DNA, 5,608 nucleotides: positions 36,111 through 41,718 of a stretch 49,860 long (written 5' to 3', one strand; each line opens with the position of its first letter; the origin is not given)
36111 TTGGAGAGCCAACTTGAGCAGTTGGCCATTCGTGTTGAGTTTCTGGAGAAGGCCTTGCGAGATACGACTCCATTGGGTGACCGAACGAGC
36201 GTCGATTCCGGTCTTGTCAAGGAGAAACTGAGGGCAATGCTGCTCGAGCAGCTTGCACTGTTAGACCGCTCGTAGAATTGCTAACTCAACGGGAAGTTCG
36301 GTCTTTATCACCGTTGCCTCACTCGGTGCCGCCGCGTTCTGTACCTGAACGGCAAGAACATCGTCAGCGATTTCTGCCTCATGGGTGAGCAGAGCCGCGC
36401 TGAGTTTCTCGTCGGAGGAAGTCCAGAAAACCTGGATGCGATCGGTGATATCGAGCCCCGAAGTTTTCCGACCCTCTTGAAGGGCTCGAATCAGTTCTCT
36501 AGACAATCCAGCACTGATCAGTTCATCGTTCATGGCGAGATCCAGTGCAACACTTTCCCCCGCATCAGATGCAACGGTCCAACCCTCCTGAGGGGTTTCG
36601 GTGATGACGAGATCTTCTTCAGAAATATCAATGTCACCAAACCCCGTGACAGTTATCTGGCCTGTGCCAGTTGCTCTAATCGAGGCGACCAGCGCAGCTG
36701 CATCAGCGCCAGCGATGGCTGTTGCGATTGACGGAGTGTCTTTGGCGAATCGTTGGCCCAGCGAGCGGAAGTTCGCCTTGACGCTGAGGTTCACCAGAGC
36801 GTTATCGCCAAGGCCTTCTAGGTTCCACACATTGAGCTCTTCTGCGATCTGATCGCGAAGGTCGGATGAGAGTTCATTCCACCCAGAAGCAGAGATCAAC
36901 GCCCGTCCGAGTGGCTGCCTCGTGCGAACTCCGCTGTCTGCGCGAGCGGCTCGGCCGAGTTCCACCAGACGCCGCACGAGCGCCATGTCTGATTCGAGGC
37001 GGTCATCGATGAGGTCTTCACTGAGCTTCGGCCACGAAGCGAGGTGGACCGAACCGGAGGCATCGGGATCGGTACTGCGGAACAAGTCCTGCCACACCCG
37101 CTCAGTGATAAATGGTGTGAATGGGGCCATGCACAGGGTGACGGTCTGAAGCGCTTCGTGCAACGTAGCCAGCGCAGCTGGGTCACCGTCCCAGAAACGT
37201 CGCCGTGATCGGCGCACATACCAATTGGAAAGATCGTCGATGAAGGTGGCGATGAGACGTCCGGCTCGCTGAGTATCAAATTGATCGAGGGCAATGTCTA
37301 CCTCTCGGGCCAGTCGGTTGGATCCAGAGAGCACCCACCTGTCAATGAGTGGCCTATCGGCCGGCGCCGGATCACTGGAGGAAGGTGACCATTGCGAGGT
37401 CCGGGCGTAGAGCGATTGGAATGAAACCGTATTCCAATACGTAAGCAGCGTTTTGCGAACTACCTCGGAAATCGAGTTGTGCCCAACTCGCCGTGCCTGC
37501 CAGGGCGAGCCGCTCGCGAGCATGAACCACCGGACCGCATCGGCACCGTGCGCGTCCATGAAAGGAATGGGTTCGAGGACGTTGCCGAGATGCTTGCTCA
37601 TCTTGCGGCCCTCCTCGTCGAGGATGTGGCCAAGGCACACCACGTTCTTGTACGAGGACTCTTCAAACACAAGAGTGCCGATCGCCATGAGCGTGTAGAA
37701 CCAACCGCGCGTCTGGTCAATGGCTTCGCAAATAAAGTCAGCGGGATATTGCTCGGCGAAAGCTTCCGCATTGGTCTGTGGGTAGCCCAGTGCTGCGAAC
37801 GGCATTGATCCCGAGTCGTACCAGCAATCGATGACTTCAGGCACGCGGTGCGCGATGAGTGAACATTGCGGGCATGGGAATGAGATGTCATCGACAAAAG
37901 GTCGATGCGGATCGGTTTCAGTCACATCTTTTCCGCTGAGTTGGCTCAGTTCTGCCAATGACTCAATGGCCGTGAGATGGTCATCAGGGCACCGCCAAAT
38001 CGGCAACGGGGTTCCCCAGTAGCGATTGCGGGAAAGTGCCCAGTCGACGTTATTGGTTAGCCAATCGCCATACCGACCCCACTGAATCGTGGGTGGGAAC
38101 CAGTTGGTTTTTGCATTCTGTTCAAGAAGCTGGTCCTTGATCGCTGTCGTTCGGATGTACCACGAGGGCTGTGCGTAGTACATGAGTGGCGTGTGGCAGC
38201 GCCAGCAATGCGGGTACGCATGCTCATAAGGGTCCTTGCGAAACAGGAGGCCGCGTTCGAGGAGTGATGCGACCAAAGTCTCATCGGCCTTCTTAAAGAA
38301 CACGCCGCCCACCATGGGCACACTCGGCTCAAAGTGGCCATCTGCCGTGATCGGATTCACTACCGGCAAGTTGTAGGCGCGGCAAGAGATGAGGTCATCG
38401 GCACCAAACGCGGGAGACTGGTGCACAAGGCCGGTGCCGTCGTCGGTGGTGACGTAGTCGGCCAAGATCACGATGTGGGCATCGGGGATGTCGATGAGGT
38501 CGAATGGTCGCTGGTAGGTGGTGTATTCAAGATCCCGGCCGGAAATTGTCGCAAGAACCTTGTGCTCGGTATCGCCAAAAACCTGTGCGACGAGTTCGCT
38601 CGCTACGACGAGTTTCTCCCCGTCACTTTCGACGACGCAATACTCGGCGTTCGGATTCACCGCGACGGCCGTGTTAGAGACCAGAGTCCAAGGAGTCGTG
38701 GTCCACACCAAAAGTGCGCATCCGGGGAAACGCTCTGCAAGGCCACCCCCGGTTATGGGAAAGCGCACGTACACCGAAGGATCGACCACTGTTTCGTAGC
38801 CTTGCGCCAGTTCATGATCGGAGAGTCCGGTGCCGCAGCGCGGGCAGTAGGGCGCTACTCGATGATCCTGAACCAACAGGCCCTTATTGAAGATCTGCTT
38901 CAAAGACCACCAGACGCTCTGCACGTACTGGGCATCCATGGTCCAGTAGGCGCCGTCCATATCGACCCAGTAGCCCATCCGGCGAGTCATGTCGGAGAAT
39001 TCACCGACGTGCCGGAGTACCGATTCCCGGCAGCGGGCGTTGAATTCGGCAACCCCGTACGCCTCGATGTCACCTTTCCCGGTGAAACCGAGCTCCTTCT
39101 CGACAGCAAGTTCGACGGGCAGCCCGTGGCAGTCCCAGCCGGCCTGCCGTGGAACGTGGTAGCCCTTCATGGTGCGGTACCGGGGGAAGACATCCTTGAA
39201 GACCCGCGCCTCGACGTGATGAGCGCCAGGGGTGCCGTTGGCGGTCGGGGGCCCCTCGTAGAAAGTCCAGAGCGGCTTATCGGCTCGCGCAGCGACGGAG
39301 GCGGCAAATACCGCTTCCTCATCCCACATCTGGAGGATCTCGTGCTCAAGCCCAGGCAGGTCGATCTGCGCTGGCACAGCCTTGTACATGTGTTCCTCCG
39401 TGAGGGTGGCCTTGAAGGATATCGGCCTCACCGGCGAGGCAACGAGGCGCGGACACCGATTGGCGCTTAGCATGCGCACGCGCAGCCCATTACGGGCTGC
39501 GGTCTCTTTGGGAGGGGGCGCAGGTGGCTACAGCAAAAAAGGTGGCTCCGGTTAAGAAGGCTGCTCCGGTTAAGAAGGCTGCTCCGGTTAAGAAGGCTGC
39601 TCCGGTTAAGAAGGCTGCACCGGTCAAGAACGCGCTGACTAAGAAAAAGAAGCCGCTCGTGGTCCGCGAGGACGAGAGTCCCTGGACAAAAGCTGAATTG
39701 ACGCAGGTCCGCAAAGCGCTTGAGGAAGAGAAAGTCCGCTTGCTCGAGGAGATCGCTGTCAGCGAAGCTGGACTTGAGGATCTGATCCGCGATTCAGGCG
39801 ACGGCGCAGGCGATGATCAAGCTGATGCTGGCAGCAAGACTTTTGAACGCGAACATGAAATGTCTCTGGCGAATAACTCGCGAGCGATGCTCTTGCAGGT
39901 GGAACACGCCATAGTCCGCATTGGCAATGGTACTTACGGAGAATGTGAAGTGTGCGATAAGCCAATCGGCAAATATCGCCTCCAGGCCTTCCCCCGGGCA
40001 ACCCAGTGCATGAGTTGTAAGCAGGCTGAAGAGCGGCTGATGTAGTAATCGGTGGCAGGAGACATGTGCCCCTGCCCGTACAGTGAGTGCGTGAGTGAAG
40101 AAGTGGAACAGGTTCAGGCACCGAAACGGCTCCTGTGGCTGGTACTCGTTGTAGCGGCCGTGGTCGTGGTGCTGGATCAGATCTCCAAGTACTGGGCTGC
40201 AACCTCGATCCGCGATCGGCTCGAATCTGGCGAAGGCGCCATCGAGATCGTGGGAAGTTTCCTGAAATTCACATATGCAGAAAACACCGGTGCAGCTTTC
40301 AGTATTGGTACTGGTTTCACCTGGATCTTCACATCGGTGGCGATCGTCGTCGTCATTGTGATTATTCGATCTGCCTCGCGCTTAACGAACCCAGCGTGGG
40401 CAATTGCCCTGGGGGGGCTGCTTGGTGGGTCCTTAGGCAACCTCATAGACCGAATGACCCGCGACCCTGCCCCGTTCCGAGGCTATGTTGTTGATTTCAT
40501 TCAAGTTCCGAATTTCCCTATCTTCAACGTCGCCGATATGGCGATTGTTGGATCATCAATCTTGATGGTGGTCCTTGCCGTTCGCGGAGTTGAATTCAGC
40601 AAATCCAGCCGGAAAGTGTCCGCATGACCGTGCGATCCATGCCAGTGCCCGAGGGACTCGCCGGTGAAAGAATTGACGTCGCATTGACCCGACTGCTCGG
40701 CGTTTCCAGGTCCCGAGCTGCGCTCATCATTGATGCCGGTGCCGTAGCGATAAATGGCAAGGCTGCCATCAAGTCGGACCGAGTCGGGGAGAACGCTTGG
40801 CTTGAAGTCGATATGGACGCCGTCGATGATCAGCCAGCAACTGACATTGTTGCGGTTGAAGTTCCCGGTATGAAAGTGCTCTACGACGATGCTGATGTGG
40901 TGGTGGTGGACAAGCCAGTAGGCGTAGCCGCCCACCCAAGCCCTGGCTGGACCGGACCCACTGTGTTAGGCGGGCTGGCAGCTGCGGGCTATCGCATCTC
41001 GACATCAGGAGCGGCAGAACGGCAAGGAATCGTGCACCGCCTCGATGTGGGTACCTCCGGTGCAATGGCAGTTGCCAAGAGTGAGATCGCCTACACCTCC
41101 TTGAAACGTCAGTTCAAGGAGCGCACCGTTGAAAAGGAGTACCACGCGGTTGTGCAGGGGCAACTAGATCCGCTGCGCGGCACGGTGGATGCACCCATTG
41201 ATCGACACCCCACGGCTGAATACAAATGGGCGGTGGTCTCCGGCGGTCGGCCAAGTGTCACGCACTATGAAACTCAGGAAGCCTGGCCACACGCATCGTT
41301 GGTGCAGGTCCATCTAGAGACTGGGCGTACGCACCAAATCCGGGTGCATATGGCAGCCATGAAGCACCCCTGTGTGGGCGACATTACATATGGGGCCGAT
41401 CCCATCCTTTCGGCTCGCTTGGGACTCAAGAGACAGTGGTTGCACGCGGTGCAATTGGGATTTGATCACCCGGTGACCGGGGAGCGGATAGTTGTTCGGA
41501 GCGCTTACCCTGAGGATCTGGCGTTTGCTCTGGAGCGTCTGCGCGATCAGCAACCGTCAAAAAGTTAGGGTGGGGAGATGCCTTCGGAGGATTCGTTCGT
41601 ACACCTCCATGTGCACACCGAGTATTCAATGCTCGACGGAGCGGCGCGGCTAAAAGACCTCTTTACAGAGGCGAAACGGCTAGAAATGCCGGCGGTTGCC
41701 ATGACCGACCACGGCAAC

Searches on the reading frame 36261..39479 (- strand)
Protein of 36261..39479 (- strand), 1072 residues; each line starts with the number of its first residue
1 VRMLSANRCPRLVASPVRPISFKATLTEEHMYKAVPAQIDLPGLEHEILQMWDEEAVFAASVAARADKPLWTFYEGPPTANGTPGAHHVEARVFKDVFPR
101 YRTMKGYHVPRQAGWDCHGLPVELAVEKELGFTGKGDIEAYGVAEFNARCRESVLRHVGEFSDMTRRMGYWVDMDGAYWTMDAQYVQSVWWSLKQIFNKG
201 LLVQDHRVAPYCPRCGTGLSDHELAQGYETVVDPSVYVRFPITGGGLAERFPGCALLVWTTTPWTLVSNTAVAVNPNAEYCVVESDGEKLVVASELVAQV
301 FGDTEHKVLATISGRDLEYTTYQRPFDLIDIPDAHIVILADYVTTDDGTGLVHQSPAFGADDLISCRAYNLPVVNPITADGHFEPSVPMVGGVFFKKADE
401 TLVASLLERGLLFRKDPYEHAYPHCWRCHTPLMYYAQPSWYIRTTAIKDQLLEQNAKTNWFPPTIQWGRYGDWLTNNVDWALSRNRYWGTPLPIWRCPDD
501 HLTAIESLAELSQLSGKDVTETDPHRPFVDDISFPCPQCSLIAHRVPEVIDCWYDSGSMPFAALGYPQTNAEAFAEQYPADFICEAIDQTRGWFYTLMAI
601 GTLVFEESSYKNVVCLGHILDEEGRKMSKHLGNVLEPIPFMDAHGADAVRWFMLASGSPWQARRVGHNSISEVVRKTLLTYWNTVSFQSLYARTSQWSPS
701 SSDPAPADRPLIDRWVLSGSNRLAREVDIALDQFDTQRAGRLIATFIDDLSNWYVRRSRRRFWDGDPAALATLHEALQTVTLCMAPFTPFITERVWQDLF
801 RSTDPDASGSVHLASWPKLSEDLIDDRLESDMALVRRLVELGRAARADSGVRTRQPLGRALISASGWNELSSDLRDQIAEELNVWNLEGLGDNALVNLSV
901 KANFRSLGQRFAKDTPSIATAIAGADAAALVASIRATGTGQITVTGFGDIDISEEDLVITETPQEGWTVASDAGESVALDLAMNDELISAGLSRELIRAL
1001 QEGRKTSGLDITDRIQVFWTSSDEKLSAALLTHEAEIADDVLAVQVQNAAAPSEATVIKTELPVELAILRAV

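Call 70: search_protein_families(library=pfam, proteins=[window:36261-39479:-], max_evalue=0.0001)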
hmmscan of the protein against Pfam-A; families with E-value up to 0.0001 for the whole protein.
window:36261-39479:- (1072 aa): 4 families
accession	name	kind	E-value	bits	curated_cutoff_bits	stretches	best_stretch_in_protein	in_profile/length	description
PF00133.28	tRNA-synt_1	-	4.9e-115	385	22.7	1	48-656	2-405/414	tRNA synthetases class I (I, L, M and V)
PF19302.4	DUF5915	-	1.8e-36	126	27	1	876-1057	2-180/195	Domain of unknown function (DUF5915)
PF08264.19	Anticodon_1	-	2.7e-30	105.6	25.1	1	713-857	1-144/148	Anticodon-binding domain of tRNA ligase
PF09334.17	tRNA-synt_1g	-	4.3e-10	39.3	20.1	0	80-129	10-59/391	tRNA synthetases class I (M)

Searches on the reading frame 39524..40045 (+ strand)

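Call 70: search_protein_families(library=pfam, proteins=[window:39524-40045:+], max_evalue=0.0001)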
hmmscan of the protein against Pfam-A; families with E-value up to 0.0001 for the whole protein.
window:39524-40045:+ (173 aa): 1 family
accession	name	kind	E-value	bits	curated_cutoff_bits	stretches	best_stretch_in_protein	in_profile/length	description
PF01258.23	zf-dskA_traR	-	4.5e-10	39.8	24.9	1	136-171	1-36/36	Prokaryotic dksA/traR C4-type zinc finger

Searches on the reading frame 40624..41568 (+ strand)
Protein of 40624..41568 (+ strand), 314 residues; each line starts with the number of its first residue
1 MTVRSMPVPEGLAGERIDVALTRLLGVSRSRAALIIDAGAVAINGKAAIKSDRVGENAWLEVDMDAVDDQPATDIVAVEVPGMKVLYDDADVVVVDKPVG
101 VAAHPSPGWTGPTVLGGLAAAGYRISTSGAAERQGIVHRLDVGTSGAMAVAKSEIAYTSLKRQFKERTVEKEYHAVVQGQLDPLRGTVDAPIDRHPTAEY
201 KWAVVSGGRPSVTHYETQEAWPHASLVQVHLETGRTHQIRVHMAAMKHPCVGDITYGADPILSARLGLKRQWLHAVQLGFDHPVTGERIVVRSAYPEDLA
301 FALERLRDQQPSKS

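Call 70: search_protein_families(library=pfam, proteins=[window:40624-41568:+], max_evalue=0.0001)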
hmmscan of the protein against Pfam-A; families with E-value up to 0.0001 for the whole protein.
window:40624-41568:+ (314 aa): 2 families
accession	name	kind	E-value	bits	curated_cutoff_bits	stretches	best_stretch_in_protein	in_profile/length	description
PF00849.27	PseudoU_synth_2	-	4e-29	102.2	26.8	1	91-245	1-152/152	RNA pseudouridylate synthase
PF01479.30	S4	-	7.8e-06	26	22.8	1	15-57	1-45/48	S4 domain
